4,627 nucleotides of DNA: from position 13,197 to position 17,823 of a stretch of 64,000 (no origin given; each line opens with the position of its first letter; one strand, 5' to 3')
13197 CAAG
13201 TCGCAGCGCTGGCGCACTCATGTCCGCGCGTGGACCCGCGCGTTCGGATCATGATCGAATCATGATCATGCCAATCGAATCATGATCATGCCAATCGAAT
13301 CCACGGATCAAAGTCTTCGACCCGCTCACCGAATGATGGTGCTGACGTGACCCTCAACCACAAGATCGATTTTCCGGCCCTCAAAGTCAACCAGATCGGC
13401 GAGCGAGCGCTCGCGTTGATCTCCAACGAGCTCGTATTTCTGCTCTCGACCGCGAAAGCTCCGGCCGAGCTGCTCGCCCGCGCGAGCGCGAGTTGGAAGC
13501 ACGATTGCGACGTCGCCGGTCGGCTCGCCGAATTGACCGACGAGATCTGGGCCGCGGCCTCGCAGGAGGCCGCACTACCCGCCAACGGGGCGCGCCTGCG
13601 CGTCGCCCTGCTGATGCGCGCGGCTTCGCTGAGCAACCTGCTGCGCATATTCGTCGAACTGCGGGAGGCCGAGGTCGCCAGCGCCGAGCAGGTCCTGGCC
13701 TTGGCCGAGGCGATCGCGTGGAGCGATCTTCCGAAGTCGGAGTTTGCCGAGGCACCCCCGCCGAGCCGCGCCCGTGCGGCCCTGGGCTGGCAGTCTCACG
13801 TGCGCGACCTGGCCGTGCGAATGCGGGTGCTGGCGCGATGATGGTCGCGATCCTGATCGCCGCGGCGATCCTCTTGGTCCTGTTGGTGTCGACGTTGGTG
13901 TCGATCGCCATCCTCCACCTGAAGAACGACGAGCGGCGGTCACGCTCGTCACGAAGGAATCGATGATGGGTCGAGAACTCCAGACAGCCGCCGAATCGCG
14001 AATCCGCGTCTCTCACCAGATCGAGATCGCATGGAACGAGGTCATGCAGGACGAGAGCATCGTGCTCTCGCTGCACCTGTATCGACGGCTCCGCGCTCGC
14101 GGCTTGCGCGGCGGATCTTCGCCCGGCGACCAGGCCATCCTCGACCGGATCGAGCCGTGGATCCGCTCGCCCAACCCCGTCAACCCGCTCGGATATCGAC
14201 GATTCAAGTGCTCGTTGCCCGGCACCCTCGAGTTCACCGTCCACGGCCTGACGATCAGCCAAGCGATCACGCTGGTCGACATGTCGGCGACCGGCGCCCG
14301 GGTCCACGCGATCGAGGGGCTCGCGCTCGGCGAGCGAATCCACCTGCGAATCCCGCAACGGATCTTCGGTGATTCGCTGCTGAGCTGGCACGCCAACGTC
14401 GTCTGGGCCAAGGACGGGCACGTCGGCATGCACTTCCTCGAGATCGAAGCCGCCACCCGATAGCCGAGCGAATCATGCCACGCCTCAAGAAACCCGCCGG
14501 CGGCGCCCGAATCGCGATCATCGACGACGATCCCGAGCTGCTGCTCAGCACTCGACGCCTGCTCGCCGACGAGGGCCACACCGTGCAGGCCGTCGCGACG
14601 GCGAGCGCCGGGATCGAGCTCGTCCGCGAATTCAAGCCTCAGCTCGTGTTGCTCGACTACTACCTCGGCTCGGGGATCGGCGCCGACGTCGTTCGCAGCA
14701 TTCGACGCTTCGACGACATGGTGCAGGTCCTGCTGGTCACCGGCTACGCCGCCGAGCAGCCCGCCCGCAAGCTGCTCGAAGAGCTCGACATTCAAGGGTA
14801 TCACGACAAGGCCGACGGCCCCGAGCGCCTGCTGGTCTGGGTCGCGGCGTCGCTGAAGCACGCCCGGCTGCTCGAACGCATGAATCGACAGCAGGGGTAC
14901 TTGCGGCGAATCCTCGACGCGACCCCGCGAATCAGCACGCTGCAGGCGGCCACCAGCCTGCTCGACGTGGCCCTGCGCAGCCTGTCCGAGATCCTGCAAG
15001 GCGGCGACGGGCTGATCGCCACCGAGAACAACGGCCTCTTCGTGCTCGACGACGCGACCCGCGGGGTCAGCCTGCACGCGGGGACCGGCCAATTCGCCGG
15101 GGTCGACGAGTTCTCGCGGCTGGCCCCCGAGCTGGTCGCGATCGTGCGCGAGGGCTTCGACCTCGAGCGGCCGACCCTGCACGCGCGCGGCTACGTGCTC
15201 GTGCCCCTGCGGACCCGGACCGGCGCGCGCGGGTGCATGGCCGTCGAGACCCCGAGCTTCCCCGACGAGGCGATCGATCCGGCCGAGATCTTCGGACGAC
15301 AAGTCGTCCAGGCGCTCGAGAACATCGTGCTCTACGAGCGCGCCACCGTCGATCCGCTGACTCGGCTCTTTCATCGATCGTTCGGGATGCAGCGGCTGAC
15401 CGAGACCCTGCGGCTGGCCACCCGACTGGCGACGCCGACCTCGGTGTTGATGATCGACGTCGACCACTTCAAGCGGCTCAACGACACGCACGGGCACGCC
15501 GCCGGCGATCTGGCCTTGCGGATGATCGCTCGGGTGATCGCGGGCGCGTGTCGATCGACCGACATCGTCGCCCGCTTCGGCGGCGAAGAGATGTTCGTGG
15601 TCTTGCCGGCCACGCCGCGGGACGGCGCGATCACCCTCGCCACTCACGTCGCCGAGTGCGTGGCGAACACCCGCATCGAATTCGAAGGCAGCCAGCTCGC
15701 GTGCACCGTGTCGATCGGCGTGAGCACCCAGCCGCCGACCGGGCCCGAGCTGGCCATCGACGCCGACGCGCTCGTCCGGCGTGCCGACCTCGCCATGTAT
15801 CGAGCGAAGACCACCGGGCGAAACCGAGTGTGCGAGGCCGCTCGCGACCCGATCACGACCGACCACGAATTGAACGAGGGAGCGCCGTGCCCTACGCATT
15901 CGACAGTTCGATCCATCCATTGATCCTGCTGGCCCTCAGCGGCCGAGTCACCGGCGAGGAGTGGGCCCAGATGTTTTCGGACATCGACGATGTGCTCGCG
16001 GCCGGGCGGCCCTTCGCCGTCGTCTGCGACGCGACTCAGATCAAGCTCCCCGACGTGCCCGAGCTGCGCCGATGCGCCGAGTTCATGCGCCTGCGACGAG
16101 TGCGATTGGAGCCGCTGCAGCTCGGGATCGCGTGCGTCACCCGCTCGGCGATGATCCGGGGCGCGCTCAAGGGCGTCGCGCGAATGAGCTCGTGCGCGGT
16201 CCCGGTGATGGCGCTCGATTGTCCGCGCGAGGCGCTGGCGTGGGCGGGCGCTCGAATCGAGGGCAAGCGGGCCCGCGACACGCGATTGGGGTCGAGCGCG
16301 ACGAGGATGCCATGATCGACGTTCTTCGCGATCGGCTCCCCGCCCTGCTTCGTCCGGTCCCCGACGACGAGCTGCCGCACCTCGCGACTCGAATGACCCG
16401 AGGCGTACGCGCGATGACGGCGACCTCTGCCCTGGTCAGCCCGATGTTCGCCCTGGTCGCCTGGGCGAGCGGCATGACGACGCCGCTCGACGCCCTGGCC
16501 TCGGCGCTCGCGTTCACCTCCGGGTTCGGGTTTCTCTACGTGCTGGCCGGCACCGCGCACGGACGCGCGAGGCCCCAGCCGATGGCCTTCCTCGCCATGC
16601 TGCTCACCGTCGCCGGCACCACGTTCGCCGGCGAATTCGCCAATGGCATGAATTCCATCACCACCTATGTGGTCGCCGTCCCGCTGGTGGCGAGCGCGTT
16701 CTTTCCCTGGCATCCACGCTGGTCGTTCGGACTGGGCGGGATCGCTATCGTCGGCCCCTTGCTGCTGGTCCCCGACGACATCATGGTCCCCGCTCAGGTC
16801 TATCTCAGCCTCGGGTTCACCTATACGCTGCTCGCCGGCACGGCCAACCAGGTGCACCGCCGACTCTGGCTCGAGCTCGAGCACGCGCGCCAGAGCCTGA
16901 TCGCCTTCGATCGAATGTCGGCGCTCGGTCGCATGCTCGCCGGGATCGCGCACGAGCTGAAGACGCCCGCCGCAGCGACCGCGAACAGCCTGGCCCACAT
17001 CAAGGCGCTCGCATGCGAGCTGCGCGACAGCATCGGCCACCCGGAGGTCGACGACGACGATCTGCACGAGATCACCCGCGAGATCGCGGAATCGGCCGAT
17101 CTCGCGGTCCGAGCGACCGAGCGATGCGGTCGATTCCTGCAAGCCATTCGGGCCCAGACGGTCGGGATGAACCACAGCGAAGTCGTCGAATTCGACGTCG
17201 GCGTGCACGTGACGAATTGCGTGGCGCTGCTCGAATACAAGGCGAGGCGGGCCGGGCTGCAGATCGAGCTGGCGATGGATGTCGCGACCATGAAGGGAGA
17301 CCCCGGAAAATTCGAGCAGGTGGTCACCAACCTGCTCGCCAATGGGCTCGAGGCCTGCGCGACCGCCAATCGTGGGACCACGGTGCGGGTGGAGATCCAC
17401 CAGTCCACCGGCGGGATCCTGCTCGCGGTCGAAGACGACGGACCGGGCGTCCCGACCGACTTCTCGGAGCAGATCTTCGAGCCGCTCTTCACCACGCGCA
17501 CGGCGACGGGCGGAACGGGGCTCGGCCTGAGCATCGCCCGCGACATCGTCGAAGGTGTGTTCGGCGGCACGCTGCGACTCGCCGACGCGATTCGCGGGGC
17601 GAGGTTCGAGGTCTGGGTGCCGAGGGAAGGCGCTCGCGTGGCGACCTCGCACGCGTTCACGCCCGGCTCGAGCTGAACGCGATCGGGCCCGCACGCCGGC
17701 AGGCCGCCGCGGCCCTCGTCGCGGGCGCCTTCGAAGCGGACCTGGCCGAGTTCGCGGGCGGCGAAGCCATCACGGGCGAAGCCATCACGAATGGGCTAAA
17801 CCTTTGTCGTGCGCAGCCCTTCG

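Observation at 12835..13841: Tandem paralogous unknown proteins separated by a 20 bp x2.5 tandem repeat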

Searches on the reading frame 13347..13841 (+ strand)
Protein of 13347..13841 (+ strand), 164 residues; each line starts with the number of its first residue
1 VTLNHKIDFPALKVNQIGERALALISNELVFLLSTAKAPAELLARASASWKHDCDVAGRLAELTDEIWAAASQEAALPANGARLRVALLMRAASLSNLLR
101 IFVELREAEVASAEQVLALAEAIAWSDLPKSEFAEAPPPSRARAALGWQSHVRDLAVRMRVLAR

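Call 6: search_protein_families(library=ncbifam, proteins=[window:13347-13838:+], max_evalue=1)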
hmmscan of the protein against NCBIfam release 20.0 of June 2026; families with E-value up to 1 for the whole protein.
window:13347-13838:+ (164 aa): 0 families

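Call 7: search_protein_families(library=pfam, proteins=[window:13347-13838:+], max_evalue=1)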
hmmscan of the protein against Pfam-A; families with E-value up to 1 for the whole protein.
window:13347-13838:+ (164 aa): 0 families

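Call 8: search_protein_families(library=padloc, proteins=[window:13347-13838:+], max_evalue=1)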
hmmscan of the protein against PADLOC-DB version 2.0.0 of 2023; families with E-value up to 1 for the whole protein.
window:13347-13838:+ (164 aa): 0 families

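Call 9: search_solved_structures(query=window:13347-13838:+, max_evalue=10)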
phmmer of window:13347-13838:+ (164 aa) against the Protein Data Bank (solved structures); distinct sequences matched with E-value up to 10: 1.
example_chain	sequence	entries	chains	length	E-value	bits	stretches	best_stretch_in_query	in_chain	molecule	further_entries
4wde_A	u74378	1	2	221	1.9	12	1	108-156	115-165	2',3'-cyclic-nucleotide 3'-phosphodiesterase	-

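Call 11: find_homologous_proteins(query=window:13347-13838:+, max_evalue=0.001)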
Query window:13347-13838:+ (164 aa): 2 proteins with E <= 0.001 among 2559 candidates.
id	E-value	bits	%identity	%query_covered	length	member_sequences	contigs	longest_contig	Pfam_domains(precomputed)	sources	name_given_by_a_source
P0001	6.9e-94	330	100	100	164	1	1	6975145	-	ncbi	ncbi:hypothetical protein ACNOYE_05475 [Nannocystaceae bacterium ST9]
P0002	1.6e-64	234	75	98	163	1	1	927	-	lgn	-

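Call 16: find_encoding_contigs(protein=P0002, flank=10000)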
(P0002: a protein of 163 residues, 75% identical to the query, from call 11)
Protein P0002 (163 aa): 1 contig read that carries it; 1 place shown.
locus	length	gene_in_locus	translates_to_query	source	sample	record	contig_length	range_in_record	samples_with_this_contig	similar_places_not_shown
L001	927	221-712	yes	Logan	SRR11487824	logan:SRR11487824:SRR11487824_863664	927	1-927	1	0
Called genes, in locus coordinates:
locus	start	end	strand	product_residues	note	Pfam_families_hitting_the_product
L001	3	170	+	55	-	?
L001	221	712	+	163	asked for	-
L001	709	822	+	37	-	-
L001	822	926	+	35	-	?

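Call 22: search_protein_representatives(alignment_id=A1)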
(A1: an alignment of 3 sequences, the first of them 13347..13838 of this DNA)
Query: 3 sequences, 164 profile positions. Proteins with E-value up to 0.001 (for the whole library): 6; up to 1e-10: 4; up to 1e-30: 3. The best 6 are listed.
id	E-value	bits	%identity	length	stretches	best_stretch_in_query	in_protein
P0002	2.3e-86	304.2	-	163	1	1-161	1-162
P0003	7.0e-60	218.1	-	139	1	17-164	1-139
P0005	6.3e-33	130.4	-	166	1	18-160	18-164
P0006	6.8e-21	91.3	-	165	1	64-160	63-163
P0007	5.4e-09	52.6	-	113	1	94-160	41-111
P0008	7.3e-05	39.1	-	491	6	28-66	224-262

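Call 26: find_encoding_contigs(protein=P0005, flank=10000)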
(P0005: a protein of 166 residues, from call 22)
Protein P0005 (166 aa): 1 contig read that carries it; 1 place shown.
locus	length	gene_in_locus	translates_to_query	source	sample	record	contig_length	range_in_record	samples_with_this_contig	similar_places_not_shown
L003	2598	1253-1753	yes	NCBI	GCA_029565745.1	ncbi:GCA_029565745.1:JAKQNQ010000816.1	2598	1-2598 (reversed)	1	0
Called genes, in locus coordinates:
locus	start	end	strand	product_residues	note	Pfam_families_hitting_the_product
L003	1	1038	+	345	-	?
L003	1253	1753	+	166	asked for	-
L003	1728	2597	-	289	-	?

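Call 27: find_encoding_contigs(protein=P0006, flank=10000)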
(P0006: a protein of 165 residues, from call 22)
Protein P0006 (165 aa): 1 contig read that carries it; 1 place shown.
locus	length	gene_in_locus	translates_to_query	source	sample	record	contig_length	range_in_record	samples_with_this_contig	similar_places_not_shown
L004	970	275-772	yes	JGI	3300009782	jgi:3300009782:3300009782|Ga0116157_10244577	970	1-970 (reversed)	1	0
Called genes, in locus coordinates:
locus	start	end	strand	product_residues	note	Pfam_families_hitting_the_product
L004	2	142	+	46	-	?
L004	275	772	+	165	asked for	-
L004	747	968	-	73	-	?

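Call 30: find_related_loci(query=A2, collection=genome_contigs, flank=10000)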
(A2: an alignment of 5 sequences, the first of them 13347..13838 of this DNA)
Query A2 (164 aa) in genome_contigs; peptide patterns used: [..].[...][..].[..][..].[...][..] (x = any residue, [..] = any of these).
146 stretches matched a pattern; 1 encode a relative of the query (tblastn E <= 1e-3); 1 distinct loci.
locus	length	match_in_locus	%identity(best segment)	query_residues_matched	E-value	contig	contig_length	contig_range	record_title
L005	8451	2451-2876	44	19-156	2e-21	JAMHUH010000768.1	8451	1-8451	MAG: Nannocystaceae bacterium isolate ST_AS_metabat.41 k201_2232420, whole genome shotgun sequence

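Call 34: predict_structure(alignment_id=A2)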
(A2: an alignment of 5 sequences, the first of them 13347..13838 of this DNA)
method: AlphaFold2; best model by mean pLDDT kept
length: 164 residues; sequences in the alignment: 5
mean_pLDDT: 74.9   pTM: 0.70
mean pLDDT of the five models: 74.9, 70.9, 70.4, 67.9, 56.8
residues with pLDDT >= 90: 44; 70-90: 66; 50-70: 25; < 50: 29
segments of 3 or more residues with pLDDT < 50: 1-15, 133-138, 140-145
pLDDT, mean of each block of 10 residues (from residue 1): 40 59 89 92 87 83 93 83 87 92 85 85 74 48 50 60 53
secondary structure, 60 per line:
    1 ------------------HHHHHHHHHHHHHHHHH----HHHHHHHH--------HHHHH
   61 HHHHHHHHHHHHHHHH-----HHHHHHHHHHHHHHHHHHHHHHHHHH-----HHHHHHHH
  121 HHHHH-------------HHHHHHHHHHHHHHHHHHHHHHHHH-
elements in order: H19-35 H40-47 H56-76 H82-107 H113-125 H139-163

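Call 61: search_solved_structures(query=A2, max_evalue=10)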
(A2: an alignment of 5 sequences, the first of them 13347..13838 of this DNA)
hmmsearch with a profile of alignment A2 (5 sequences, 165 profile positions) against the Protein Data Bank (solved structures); distinct sequences matched with E-value up to 10: 0.

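Call 62: search_protein_families(library=phrogs, proteins=[window:13347-13838:+, P0005], max_evalue=1)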
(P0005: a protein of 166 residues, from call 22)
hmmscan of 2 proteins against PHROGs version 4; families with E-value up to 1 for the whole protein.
window:13347-13838:+ (164 aa): 0 families

P0005 (166 aa): 0 families

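Call 63: search_protein_families(library=pfam, proteins=[P0005, P0002], max_evalue=1)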
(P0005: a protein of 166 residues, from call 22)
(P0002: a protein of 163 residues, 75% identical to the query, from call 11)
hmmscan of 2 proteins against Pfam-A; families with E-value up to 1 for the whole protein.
P0005 (166 aa): 0 families

P0002 (163 aa): 0 families

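Call 72: fold_search(model_id=the predicted structure, library=pdb)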
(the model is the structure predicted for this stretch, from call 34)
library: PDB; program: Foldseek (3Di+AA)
matches with E <= 10: 73; with E <= 0.001: 0
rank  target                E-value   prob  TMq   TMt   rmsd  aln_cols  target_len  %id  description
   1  7xge_C                1.3e+00  0.16  0.23  0.24  17.9       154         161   14  Crystal structure of MCL-1 in complex with computationally designed inhibitor protein (released 2022-07-20)
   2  8gjg_A                1.5e+00  0.25  0.29  0.30  11.5       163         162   13  De novo design of high-affinity protein binders to bioactive helical peptides (released 2024-01-10)
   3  7xgf_A                1.7e+00  0.11  0.21  0.21  17.7       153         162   15  Crystal structure of BCL-xL in complex with computationally designed inhibitor protein (released 2022-07-20)
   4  8qd1_A                2.5e+00  0.15  0.28  0.15   9.5       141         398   11  Ayg1p from A. fumigatus catalyzes polyketide shortening in the biosynthesis of DHN-melanin (released 2024-03-13)
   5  2jbw_C                2.6e+00  0.35  0.30  0.16   7.5        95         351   19  Crystal Structure of the 2,6-dihydroxy-pseudo-oxynicotine Hydrolase. (released 2007-01-04)
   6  7xge_A                2.6e+00  0.09  0.23  0.23  17.6       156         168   18  Crystal structure of MCL-1 in complex with computationally designed inhibitor protein (released 2022-07-20)
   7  8otz_DP               2.9e+00  0.07  0.22  0.19  21.6       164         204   13  48-nm repeat of the native axonemal doublet microtubule from bovine sperm (released 2023-11-22)
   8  3fnb_A                3.1e+00  0.33  0.34  0.18   5.8       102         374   17  Crystal structure of acylaminoacyl peptidase SMU_737 from Streptococcus mutans UA159 (released 2009-01-06)
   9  7xge_E                3.1e+00  0.08  0.22  0.23  16.7       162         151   15  Crystal structure of MCL-1 in complex with computationally designed inhibitor protein (released 2022-07-20)
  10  7xge_G                3.1e+00  0.08  0.22  0.22  15.5       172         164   17  Crystal structure of MCL-1 in complex with computationally designed inhibitor protein (released 2022-07-20)
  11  9lxr_R                3.1e+00  0.08  0.23  0.14  12.6       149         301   12  A Cryo-EM structure of LA-PTH-PTH1R-Beta-arrestin1 complex (state 1 conformation) (released 2025-09-10)
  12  2jbw_B                3.2e+00  0.23  0.31  0.16   7.2       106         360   16  Crystal Structure of the 2,6-dihydroxy-pseudo-oxynicotine Hydrolase. (released 2007-01-04)
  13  9nnf_A                3.4e+00  0.11  0.25  0.29  12.9       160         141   18  Cryo-EM structure of a de-novo designed binder NY1-B04 in complex with HLA-A*02:01 and NY-ESO-1-derived peptide SLLMWI (released 2025-07-23)
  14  8otz_Cx               3.4e+00  0.06  0.18  0.15  20.5       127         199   14  48-nm repeat of the native axonemal doublet microtubule from bovine sperm (released 2023-11-22)
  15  1oed_E                3.5e+00  0.15  0.32  0.38   9.6       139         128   11  STRUCTURE OF ACETYLCHOLINE RECEPTOR PORE FROM ELECTRON IMAGES (released 2003-06-26)
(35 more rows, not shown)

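Call 77: find_encoding_contigs(protein=window:13347-13841:+, flank=1500, max_places=10)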
Protein window:13347-13841:+ (164 aa): no gene with exactly this product is on record in the collection.

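Call 79: find_encoding_contigs(protein=P0001, flank=1500, max_places=10)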
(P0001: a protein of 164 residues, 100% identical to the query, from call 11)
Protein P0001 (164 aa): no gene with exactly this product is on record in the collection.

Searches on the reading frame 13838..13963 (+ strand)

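Call 7: search_protein_families(library=pfam, proteins=[window:13838-13963:+], max_evalue=1)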
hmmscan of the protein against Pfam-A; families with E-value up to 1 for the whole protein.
window:13838-13963:+ (42 aa): 3 families
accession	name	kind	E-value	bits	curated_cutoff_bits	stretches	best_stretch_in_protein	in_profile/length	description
PF07219.19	HemY_N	-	0.058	13.9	31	1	2-42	17-57/107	HemY protein N-terminus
PF14163.11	SieB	-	0.062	13.3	26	1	2-35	36-69/147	Super-infection exclusion protein B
PF19865.4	DUF6338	-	0.07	13.1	26.5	1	7-40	84-114/205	Family of unknown function (DUF6338)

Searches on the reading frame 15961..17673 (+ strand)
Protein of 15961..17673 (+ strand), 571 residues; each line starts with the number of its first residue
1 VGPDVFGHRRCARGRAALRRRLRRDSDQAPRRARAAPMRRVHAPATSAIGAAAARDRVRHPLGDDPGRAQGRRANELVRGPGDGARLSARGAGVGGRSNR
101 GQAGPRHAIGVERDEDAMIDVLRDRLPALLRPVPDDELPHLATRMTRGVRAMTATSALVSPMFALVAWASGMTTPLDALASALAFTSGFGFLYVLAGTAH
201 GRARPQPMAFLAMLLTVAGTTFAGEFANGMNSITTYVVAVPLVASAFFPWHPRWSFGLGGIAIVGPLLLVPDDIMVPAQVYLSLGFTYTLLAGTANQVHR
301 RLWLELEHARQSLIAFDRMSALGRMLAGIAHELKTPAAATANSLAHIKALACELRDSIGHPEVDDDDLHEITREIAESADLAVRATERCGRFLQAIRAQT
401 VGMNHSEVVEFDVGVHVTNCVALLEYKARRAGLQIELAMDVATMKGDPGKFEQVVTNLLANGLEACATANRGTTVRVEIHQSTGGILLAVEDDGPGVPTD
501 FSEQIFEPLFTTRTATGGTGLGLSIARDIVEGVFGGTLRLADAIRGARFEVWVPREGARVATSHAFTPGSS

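Call 63: search_protein_families(library=pfam, proteins=[window:15961-17673:+], max_evalue=1)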
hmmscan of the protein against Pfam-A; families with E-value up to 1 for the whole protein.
window:15961-17673:+ (571 aa): 5 families
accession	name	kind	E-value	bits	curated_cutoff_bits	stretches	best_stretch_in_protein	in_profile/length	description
PF02518.31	HATPase_c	-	1.2e-22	80.9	26.4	1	446-556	1-110/111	Histidine kinase-, DNA gyrase B-, and HSP90-like ATPase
PF14501.12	HATPase_c_5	-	0.00079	19.7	22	1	453-538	8-86/102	GHKL domain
PF00512.31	HisKA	-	0.0048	17.4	26.9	1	322-380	2-48/66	His Kinase A (phospho-acceptor) domain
PF13589.12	HATPase_c_3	-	0.014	15.9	25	1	451-507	3-55/137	Histidine kinase-, DNA gyrase B-, and HSP90-like ATPase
PF13581.12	HATPase_c_2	-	0.025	15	27.4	1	452-531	33-110/127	Histidine kinase-like ATPase domain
